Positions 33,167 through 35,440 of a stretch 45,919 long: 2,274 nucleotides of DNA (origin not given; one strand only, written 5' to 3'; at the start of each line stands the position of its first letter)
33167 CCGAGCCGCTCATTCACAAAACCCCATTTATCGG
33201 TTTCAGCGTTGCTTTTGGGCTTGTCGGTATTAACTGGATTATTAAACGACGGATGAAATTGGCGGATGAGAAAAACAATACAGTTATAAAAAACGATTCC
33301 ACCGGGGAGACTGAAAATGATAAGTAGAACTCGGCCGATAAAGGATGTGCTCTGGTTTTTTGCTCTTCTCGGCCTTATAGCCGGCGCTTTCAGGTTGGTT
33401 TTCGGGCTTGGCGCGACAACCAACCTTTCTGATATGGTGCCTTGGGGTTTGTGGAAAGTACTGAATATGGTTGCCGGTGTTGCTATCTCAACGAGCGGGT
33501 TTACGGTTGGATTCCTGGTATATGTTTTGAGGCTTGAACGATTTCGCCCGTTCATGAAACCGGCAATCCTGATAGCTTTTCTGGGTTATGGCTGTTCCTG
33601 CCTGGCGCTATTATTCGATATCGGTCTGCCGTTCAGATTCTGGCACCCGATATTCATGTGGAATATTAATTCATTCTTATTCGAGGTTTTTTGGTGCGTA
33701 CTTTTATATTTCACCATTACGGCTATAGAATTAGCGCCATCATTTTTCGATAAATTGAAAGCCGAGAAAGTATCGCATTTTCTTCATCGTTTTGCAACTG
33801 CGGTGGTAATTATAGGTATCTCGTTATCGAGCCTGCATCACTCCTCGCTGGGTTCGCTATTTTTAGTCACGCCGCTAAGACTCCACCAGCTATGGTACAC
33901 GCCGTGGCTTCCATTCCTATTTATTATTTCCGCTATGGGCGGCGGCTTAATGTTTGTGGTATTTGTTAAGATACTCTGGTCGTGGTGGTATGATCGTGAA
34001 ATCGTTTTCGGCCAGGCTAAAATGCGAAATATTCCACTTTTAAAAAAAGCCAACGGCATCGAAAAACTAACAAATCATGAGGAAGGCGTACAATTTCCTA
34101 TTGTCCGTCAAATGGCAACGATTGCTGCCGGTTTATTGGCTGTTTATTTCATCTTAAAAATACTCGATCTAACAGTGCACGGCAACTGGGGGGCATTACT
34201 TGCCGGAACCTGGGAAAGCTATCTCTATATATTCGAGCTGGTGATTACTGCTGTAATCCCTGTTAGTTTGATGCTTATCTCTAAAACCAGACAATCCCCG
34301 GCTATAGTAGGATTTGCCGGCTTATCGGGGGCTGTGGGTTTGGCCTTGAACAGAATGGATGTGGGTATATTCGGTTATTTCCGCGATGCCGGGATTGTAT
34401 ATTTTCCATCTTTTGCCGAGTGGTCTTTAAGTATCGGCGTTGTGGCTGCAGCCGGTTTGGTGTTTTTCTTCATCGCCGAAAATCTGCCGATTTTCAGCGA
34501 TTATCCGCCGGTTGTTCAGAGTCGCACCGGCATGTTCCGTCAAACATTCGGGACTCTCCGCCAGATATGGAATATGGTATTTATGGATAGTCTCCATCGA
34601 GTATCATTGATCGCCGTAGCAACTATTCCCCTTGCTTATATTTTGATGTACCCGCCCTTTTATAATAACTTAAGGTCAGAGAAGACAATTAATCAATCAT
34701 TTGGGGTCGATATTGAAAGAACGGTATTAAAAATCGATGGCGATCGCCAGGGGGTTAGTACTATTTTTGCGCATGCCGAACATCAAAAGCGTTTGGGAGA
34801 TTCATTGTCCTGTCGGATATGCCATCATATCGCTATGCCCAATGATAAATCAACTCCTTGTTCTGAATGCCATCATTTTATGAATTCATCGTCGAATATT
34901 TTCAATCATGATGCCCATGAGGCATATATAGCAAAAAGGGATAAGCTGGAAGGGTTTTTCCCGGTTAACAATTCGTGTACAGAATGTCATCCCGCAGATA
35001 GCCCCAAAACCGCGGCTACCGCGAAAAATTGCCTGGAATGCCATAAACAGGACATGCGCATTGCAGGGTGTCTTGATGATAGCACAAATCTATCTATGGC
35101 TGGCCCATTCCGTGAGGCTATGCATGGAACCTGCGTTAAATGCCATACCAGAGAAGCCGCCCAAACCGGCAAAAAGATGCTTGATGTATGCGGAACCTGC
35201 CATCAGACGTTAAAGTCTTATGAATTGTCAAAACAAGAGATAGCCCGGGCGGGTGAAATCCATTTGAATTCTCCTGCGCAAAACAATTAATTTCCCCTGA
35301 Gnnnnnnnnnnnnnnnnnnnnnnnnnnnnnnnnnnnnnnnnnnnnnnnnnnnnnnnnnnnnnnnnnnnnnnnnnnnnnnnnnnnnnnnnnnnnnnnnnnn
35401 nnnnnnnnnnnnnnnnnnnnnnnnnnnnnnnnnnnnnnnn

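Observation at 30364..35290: DsrK-M-O-P-type transmembrane redox operon with rearranged order, a fused cytochrome, and no dsrAB/dsrC context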

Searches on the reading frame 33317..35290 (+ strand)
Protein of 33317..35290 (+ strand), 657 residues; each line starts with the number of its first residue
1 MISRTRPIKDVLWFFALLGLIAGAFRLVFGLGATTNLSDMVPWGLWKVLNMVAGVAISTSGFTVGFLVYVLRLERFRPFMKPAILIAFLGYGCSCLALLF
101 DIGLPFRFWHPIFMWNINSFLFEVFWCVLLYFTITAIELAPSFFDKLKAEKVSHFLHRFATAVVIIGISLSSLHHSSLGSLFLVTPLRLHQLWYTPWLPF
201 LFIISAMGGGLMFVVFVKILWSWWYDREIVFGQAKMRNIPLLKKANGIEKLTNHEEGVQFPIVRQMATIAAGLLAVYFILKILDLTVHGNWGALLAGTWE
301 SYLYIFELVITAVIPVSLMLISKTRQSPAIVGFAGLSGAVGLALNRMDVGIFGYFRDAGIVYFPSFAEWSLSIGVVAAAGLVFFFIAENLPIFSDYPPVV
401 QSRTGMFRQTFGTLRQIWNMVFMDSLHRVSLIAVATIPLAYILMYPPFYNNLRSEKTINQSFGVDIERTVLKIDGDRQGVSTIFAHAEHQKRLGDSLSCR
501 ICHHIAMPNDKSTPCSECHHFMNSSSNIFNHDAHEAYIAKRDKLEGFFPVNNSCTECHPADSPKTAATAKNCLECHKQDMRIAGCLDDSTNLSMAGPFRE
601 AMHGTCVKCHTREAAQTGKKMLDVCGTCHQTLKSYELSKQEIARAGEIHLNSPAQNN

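Call 4: search_protein_families(library=pfam, proteins=[window:33317-35290:+], max_evalue=0.01)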
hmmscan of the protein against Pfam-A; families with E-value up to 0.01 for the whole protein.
window:33317-35290:+ (657 aa): 3 families
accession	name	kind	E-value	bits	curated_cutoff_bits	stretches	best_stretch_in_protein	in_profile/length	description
PF02085.21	Cytochrom_CIII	-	6.3e-09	36.5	22.9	2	528-629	22-101/101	Class III cytochrome C family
PF03916.19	NrfD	-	7.7e-08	32.8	25.8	1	35-221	3-198/313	Polysulphide reductase, NrfD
PF14522.11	Cytochrome_C7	-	5.2e-07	29.8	24.8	0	508-577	9-67/67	Cytochrome c7 and related cytochrome c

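Call 7: find_homologous_proteins(query=window:33317-35290:+, max_evalue=0.00001)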
Query window:33317-35290:+ (657 aa): 641 proteins with E <= 0.00001 among 8000 candidates; the best 120 are listed.
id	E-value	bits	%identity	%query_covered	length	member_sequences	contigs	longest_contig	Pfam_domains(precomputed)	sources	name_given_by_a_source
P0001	0.0e+0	1529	100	100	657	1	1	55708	PF03916.20,PF02085.22,PF14522.12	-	-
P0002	0.0e+0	1219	78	100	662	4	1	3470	PF03916.20,PF02085.22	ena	-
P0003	0.0e+0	1184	75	100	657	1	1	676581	PF14537.12,PF03916.20,PF02085.22,PF14522.12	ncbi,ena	-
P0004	0.0e+0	1137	72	100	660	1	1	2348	PF14537.12,PF03916.20,PF02085.22,PF14522.12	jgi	jgi:Ni/Fe-hydrogenase subunit HybB-like protein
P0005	0.0e+0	1135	72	100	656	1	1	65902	PF03916.20,PF02085.22,PF14522.12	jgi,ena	-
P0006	0.0e+0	1114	72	99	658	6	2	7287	PF14537.12,PF03916.20,PF02085.22,PF14522.12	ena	-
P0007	0.0e+0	1103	71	98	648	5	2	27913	PF03916.20,PF02085.22,PF14522.12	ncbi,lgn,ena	-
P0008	0.0e+0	1099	71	98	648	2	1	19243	PF03916.20,PF02085.22,PF14522.12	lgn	-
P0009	0.0e+0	1095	72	98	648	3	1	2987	PF03916.20,PF02085.22,PF14522.12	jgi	jgi:Ni/Fe-hydrogenase subunit HybB-like protein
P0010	0.0e+0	1087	70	98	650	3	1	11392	PF14537.12,PF03916.20,PF02085.22,PF14522.12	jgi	jgi:Ni/Fe-hydrogenase subunit HybB-like protein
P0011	5.3e-289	978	63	98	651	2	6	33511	PF14537.12,PF03916.20,PF02085.22,PF14522.12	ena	-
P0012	3.2e-283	959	61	98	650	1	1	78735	PF14537.12,PF03916.20,PF02085.22,PF14522.12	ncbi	-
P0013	2.0e-278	943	62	98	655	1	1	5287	PF03916.20,PF02085.22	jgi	jgi:Ni/Fe-hydrogenase subunit HybB-like protein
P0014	2.9e-277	940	63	98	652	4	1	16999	PF03916.20,PF02085.22,PF14522.12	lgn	-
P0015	5.8e-276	935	61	96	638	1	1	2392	PF03916.20,PF02085.22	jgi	jgi:Ni/Fe-hydrogenase subunit HybB-like protein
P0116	5.4e-236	803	57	96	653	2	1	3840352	PF03916.20,PF02085.22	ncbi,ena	-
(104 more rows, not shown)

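Call 9: find_encoding_contigs(protein=P0116, flank=8000, max_places=2)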
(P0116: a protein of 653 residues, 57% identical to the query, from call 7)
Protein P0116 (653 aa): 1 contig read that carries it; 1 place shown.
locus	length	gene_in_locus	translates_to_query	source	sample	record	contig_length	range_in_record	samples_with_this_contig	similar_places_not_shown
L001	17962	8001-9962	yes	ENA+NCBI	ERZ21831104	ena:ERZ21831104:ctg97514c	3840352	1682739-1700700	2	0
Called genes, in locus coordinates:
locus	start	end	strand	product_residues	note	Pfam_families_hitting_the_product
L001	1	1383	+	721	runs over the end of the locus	-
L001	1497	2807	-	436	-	PF00989:PAS, PF08448:PAS_4, PF13188:PAS_8, PF13426:PAS_9, PF00158:Sigma54_activat, PF14532:Sigma54_activ_2, PF25601:AAA_lid_14, PF02954:HTH_8, +3 more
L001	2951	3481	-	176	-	-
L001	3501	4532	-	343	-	PF08901:DUF1847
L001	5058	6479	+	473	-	PF13183:Fer4_8, PF13534:Fer4_17 (weak), PF02754:CCG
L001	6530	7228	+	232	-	-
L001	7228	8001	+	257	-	PF13247:Fer4_11, PF12838:Fer4_7 (weak), PF00037:Fer4 (weak), PF12797:Fer4_2 (weak), PF12837:Fer4_6 (weak), PF13237:Fer4_10, PF13187:Fer4_9 (weak)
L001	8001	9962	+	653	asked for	PF03916:NrfD (weak), PF02085:Cytochrom_CIII (faint)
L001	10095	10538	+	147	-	PF00581:Rhodanese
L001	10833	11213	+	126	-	-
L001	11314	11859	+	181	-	PF01797:Y1_Tnp (weak)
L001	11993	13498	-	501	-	PF00578:AhpC-TSA, PF08534:Redoxin, PF00085:Thioredoxin (weak), PF13905:Thioredoxin_8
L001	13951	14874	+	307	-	PF00682:HMGL-like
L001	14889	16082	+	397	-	PF02515:CoA_transf_3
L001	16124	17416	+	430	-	PF00330:Aconitase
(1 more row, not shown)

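Call 13: find_related_loci(query=A1, collection=genome_contigs, flank=9000)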
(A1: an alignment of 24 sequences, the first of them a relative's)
Query A1 (657 aa) in genome_contigs; peptide patterns used: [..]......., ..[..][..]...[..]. (x = any residue, [..] = any of these).
320 stretches matched a pattern; 146 encode a relative of the query (tblastn E <= 1e-3); the best 80 are kept; 80 distinct loci.
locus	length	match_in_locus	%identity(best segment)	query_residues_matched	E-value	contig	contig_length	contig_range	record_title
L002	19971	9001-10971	75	1-657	0e+0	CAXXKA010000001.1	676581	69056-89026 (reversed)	MAG: uncultured candidate division Zixibacteria bacterium isolate 057be676-9b3e-4ab3-9904-799d5201c552 genome assembly,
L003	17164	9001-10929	71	1-643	0e+0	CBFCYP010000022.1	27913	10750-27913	MAG TPA_asm: uncultured bacterium isolate SRR26215681_binner13_Refined_78 genome assembly, contig: ERZ25073475.650, whol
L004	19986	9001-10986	62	1-657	0e+0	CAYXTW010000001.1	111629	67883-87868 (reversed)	MAG TPA_asm: uncultured Ignavibacteriaceae bacterium isolate binchicken_co89_533 genome assembly, contig: NODE_119_lengt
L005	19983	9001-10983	61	1-657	0e+0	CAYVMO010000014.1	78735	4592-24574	MAG TPA_asm: uncultured Ignavibacteriaceae bacterium isolate SRP323688_co1_43 genome assembly, contig: NODE_637_length_7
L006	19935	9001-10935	60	1-643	0e+0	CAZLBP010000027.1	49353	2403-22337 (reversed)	MAG TPA_asm: uncultured Ignavibacteriales bacterium isolate SRP141376_co3_222 genome assembly, contig: NODE_1693_length_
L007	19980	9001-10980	55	3-657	0e+0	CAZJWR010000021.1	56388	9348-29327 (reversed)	MAG TPA_asm: uncultured Ignavibacteriales bacterium isolate SRP214966_co4_518 genome assembly, contig: NODE_284_length_5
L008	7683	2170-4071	62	3-634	0e+0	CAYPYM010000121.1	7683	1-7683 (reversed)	MAG TPA_asm: uncultured Ignavibacteriales bacterium isolate binchicken_co151_82 genome assembly, contig: NODE_15740_leng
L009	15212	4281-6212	62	1-642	0e+0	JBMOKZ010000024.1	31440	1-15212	MAG: Candidatus Zixiibacteriota bacterium isolate Betzabe_MAG011 MAG011_24, whole genome shotgun sequence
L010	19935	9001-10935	63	1-643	0e+0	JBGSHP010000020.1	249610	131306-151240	MAG: Candidatus Zixiibacteriota bacterium isolate JTS-AC108 k141_267402, whole genome shotgun sequence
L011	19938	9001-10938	60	1-644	0e+0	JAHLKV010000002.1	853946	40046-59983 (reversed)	MAG: bacterium isolate MAG50 NODE_20_length_853946_cov_2161.414363, whole genome shotgun sequence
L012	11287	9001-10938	59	3-643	0e+0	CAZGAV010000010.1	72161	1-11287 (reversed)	MAG TPA_asm: uncultured Ignavibacteriales bacterium isolate binchicken_co150_3 genome assembly, contig: NODE_643_length_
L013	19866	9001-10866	59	1-648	0e+0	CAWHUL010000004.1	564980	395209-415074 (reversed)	MAG: uncultured Acidobacteriota bacterium isolate MFD06435.bin.2.146 genome assembly, contig: contig_22473, whole genome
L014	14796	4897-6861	57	1-655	0e+0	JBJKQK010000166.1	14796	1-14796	MAG: Terriglobia bacterium isolate Bin_32 S1Ck127_3548072_flag_0_multi_10.8762_len_14796, whole genome shotgun sequence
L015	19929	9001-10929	57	1-644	0e+0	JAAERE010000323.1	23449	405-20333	MAG: bacterium isolate Gpa_37 GpaG_CONTIG2441572, whole genome shotgun sequence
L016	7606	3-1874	58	9-633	0e+0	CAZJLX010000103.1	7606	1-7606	MAG TPA_asm: uncultured Ignavibacteriaceae bacterium isolate binchicken_co129_825 genome assembly, contig: NODE_32215_le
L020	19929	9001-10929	56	1-644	0e+0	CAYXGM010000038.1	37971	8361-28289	MAG TPA_asm: uncultured Gemmatimonadaceae bacterium isolate SRP141376_co1_394 genome assembly, contig: NODE_2551_length_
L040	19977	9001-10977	52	1-657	0e+0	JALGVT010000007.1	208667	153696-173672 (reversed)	MAG: candidate division LCP-89 bacterium isolate Meg19_1012_Bin_459 Meg19_1012_Bin_459_scaffold_284, whole genome shotgu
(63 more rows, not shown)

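Call 17: search_solved_structures(query=window:33317-35290:+, max_evalue=0.01)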
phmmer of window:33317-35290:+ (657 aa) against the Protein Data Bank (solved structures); distinct sequences matched with E-value up to 0.01: 0.

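Call 20: search_protein_families(library=ncbifam, proteins=[window:33317-35290:+], max_evalue=0.01)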
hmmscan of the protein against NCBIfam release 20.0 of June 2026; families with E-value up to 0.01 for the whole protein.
window:33317-35290:+ (657 aa): 4 families
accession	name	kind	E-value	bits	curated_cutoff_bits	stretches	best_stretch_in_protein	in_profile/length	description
NF045714.1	sulf_resp_HmcC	equivalog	4.9e-69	233.4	550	1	14-398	10-373/376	sulfate respiration complex protein HmcC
NF008133.1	PRK10881.1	equivalog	5e-59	200.7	450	2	11-237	18-246/377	Ni/Fe-hydrogenase cytochrome b subunit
NF041784.1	mnquin_red_QrcD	equivalog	5.2e-35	121.5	570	2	14-230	27-251/408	menaquinone reductase integral membrane subunit QrcD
NF045713.1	CxxCH_16_HmcA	equivalog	4.3e-05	22.3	400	1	568-640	197-263/541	sulfate respiration complex hexadecaheme cytochrome HmcA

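Call 31: search_protein_families(library=pfam, proteins=[L002:10983-11915:+, L002:13461-13913:+, L002:13910-14272:+, L002:14306-14701:+, L002:14971-15822:+, L002:16742-17122:+, L020:17521-19749:-, L040:12268-14175:+, L003:11179-12216:+], max_evalue=0.001)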
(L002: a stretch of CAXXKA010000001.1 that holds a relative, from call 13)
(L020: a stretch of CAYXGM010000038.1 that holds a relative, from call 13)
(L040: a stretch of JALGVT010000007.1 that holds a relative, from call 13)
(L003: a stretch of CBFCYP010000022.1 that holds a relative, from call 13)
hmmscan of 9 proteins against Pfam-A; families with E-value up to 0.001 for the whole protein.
L002:10983-11915:+ (310 aa): 1 family
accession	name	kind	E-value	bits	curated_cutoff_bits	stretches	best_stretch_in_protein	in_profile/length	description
PF04055.27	Radical_SAM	-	7.2e-16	59.2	29.5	1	26-183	4-159/166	Radical SAM superfamily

L002:13461-13913:+ (150 aa): 1 family
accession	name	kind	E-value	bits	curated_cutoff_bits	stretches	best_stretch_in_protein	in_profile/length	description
PF02579.22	Nitro_FeMo-Co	-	4.6e-05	24.1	26.3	1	19-106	2-93/94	Dinitrogenase iron-molybdenum cofactor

L002:13910-14272:+ (120 aa): 1 family
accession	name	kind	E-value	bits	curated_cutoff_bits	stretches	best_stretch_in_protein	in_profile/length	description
PF02579.22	Nitro_FeMo-Co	-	9.8e-23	80.7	26.3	1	13-103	2-93/94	Dinitrogenase iron-molybdenum cofactor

L002:14306-14701:+ (131 aa): 1 family
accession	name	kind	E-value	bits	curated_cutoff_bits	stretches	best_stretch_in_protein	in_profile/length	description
PF17253.7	DUF5320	-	1.4e-18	68.4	27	1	1-123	1-99/99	Family of unknown function (DUF5320)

L002:14971-15822:+ (283 aa): 14 families
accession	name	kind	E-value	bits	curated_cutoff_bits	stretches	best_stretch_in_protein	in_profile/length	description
PF10609.15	ParA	-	9.8e-17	61.6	27.1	2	2-54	5-57/246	NUBPL iron-transfer P-loop NTPase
PF01656.29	CbiA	-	2.2e-15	57.1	25.4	1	3-256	1-123/125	CobQ/CobB/MinD/ParA nucleotide binding domain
PF00037.32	Fer4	-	3.7e-15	55.5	21.1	2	94-115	3-24/24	4Fe-4S binding domain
PF13614.12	AAA_31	-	6.7e-10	39.6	27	1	3-45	4-46/177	AAA domain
PF12837.12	Fer4_6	-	9e-10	38.5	25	2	94-114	4-24/24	4Fe-4S binding domain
PF13484.11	Fer4_16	-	9.6e-08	33.1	30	1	99-117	2-20/66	4Fe-4S double cluster binding domain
PF13187.11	Fer4_9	-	1.1e-07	32.2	27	1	70-114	2-52/52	4Fe-4S dicluster domain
PF12838.12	Fer4_7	-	3.5e-07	31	27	1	70-113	2-52/52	4Fe-4S dicluster domain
PF13237.11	Fer4_10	-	8.1e-07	29.3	25.5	1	64-110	3-53/53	4Fe-4S dicluster domain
PF00142.24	Fer4_NifH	-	2e-06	28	25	0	2-91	2-90/271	4Fe-4S iron sulfur cluster binding proteins, NifH/frxC family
PF13534.11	Fer4_17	-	8.1e-05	23.5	22.2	0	99-118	2-21/61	4Fe-4S dicluster domain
PF25160.1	LdpA_Fe-S-bd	-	9.5e-05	22.5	27.6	1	76-119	9-48/49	LdpA Fe-S cluster-binding domain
PF12797.12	Fer4_2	-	9.8e-05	22.5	24.5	0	62-80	2-20/22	4Fe-4S binding domain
PF02374.21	ArsA_ATPase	-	0.00088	19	24.3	0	1-32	1-32/305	Anion-transporting ATPase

L002:16742-17122:+ (126 aa): 1 family
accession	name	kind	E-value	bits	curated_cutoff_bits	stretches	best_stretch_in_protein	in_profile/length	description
PF02579.22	Nitro_FeMo-Co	-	1.1e-18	67.7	26.3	1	10-99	3-93/94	Dinitrogenase iron-molybdenum cofactor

L020:17521-19749:- (742 aa): 0 families

L040:12268-14175:+ (635 aa): 15 families
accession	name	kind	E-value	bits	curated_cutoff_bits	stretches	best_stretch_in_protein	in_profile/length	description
PF00724.26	Oxidored_FMN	-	4.2e-69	233.9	27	1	7-333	6-340/342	NADH:flavin oxidoreductase / NADH oxidase family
PF07992.20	Pyr_redox_2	-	5.8e-33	115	26.1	1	378-602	1-247/291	Pyridine nucleotide-disulphide oxidoreductase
PF00070.33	Pyr_redox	-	4e-16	59.7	22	1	499-569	1-71/82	Pyridine nucleotide-disulphide oxidoreductase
PF01266.30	DAO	-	2.4e-12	47.5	27.9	1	379-413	1-37/353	FAD dependent oxidoreductase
PF13450.12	NAD_binding_8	-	7.7e-12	45.8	21.9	2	382-416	1-36/68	NAD(P)-binding Rossmann-like domain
PF13738.12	Pyr_redox_3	-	7e-10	39.1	30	1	381-415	1-36/305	Pyridine nucleotide-disulphide oxidoreductase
PF12831.13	FAD_oxidored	-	2.6e-09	37.3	27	1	380-427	2-50/416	FAD dependent oxidoreductase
PF03486.20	HI0933_like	-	4.9e-08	33.2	50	1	379-410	2-33/244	HI0933-like protein Rossmann domain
PF01262.27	AlaDh_PNT_C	-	6.9e-08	32.6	23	1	375-407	26-58/214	Alanine dehydrogenase/PNT, C-terminal domain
PF00890.30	FAD_binding_2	-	4.2e-07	30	20.4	1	380-413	2-36/414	FAD binding domain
PF01134.28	GIDA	-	6.1e-07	29.3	22.1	1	379-406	1-28/391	Glucose inhibited division protein A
PF01494.25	FAD_binding_3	-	1.2e-06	28.5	22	0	499-530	3-34/349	FAD binding domain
PF13241.12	NAD_binding_7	-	6.6e-06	27.1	22.1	0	497-526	7-36/104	Putative NAD(P)-binding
PF01207.24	Dus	-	9.7e-06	25.3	20.4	1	197-330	110-232/311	Dihydrouridine synthase (Dus)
PF02737.24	3HCDH_N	-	2.4e-05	24.8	22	0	500-532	2-34/180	3-hydroxyacyl-CoA dehydrogenase, NAD binding domain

L003:11179-12216:+ (345 aa): 1 family
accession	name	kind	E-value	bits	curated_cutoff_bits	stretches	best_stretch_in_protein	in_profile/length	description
PF11449.14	ArsP_2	-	2.8e-31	109.4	32.5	1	16-343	16-358/359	Putative, 10TM heavy-metal exporter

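Call 50: predict_structure(alignment_id=A1)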
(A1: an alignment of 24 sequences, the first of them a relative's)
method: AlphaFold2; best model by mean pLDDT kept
length: 657 residues; sequences in the alignment: 24
mean_pLDDT: 60.7   pTM: 0.58
mean pLDDT of the five models: 60.7, 59.3, 57.5, 54.3, 52.7
residues with pLDDT >= 90: 64; 70-90: 153; 50-70: 195; < 50: 245
segments of 3 or more residues with pLDDT < 50: 30-43, 103-119, 179-187, 235-253, 353-361, 401-424, 446-482, 484-531, 579-583, 594-610, 616-619, 622-657
pLDDT, mean of each block of 10 residues (from residue 1): 71 84 64 38 52 65 80 85 79 64 45 43 54 60 60 66 60 50 48 78 86 92 83 54 43 66 93 95 89 85 89 95 90 92 73 45 60 79 79 64 39 45 52 67 49 37 41 45 44 39 32 39 37 54 56 65 65 58 51 45 42 50 43 36 38 34
secondary structure, 60 per line:
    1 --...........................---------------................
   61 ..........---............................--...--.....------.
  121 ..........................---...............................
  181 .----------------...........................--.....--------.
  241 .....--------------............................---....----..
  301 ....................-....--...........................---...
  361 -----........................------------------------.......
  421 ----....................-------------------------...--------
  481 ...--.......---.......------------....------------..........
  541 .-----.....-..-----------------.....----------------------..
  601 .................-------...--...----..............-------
elements in order (helices of 4 or more, strands of 3 or more residues): H3-29 H45-70 H74-101 H109-113 H120-146 H150-181 H198-224 H227-231 H240-245 H260-287 H291-294 H299-320 H322-325 H328-354 H366-389 H414-420 H425-444 E470-472 E481-483 H486-492 H496-502 H515-518 H531-541 H572-576 H599-617 H637-650
